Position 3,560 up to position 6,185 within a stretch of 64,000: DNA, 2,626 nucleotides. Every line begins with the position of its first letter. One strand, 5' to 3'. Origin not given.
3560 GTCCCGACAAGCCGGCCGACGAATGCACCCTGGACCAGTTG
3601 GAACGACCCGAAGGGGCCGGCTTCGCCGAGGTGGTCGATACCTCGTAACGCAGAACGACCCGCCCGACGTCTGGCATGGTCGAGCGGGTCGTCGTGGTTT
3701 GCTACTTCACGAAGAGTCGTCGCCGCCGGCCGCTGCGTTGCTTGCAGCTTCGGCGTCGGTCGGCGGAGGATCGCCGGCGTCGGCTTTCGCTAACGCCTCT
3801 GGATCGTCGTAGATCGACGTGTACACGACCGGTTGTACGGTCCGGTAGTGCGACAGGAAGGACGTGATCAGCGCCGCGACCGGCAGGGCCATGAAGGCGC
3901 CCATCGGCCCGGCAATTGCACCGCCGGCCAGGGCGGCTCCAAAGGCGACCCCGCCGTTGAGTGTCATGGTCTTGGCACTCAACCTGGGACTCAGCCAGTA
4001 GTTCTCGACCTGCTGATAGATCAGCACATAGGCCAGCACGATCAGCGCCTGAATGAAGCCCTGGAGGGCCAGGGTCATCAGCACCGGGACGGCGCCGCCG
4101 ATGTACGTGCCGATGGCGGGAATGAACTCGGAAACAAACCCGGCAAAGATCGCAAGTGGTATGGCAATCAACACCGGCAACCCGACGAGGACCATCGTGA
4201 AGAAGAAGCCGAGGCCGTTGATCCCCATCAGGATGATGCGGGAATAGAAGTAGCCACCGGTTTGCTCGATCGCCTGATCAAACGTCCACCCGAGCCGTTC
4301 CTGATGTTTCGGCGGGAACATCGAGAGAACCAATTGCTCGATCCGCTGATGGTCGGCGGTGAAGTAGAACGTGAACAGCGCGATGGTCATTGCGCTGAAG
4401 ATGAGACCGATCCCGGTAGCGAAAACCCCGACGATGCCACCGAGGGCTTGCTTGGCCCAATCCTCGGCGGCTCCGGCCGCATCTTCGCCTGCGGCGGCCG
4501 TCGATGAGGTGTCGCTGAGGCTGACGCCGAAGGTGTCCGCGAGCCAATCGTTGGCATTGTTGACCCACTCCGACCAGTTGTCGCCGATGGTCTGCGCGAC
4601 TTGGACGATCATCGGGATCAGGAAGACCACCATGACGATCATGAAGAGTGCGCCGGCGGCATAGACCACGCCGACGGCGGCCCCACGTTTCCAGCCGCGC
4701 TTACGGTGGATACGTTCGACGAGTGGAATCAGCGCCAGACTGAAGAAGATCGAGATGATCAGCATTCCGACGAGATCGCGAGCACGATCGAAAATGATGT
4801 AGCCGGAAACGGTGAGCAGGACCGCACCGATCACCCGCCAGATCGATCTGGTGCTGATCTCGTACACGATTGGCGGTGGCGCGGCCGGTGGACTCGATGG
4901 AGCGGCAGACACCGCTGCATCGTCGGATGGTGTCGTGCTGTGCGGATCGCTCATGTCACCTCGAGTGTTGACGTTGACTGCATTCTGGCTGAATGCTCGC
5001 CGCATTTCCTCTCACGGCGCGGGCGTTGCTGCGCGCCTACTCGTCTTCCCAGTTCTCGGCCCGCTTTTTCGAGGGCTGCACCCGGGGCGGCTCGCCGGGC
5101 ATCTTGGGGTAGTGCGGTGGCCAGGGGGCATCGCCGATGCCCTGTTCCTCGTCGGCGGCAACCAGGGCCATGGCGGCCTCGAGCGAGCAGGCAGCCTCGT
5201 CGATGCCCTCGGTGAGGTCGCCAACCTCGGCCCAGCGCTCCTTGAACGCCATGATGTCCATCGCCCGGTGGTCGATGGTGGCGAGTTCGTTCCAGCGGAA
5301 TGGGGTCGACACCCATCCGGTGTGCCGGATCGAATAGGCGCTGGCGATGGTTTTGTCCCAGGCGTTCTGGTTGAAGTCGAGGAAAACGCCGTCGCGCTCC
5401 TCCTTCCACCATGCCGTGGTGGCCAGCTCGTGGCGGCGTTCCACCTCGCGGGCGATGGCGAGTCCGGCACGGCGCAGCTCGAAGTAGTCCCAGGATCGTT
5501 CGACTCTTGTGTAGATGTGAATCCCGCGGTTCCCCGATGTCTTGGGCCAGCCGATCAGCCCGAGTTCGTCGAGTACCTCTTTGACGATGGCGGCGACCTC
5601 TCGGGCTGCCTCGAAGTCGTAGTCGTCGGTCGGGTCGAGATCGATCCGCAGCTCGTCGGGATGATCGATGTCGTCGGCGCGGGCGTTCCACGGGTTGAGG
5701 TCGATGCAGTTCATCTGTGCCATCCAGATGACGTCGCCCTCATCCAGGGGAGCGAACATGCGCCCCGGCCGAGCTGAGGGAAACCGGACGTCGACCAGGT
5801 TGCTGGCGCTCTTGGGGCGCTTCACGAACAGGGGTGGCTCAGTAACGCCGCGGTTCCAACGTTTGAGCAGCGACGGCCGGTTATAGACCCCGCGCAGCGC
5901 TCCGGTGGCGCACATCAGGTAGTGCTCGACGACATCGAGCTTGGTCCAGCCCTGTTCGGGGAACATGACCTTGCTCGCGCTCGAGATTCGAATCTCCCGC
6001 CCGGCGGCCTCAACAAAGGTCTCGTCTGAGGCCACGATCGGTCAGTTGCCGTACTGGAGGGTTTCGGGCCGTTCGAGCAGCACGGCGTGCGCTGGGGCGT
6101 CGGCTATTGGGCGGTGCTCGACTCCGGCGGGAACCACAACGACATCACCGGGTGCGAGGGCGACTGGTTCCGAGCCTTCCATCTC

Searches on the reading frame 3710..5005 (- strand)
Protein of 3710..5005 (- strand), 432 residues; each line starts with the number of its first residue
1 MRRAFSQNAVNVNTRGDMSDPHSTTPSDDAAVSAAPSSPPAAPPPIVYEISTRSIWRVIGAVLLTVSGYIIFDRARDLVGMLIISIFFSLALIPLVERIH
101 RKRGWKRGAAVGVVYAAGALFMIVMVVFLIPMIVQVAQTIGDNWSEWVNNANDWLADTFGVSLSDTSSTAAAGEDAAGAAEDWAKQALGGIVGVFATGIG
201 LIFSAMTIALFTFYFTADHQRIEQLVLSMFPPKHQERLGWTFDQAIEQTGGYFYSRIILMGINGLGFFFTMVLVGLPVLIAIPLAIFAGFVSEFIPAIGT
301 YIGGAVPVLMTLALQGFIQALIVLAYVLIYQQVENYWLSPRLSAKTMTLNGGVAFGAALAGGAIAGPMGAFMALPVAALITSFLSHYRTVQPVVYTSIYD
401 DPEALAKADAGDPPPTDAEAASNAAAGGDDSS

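Call 7: search_protein_families(library=pfam, proteins=[window:3710-5005:-], max_evalue=0.01)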
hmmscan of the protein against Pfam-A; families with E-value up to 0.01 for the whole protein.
window:3710-5005:- (432 aa): 1 family
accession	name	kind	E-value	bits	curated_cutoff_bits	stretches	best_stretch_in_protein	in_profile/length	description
PF01594.21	AI-2E_transport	-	1.2e-51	176.3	34.3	1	56-388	2-327/327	AI-2E family transporter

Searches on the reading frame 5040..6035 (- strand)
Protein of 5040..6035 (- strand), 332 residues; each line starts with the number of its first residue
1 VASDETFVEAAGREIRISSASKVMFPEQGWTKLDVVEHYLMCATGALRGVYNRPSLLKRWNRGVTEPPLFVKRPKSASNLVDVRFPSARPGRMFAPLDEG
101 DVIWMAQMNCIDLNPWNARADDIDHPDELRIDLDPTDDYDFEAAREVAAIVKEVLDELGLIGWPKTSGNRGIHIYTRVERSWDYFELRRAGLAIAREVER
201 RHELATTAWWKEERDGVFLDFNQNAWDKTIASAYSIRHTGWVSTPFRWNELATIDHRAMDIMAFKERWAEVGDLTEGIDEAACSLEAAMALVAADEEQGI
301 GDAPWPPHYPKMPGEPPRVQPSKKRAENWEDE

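Call 7: search_protein_families(library=pfam, proteins=[window:5040-6035:-], max_evalue=0.01)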
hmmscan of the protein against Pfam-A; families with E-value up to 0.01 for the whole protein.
window:5040-6035:- (332 aa): 2 families
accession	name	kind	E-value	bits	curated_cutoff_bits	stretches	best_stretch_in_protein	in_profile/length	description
PF21686.3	LigD_Prim-Pol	-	9.2e-63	212.6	27.4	1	31-274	1-253/254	LigD, primase-polymerase domain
PF01896.25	DNA_primase_S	-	1.5e-06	29.1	26.8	1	131-193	1-75/163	DNA primase small subunit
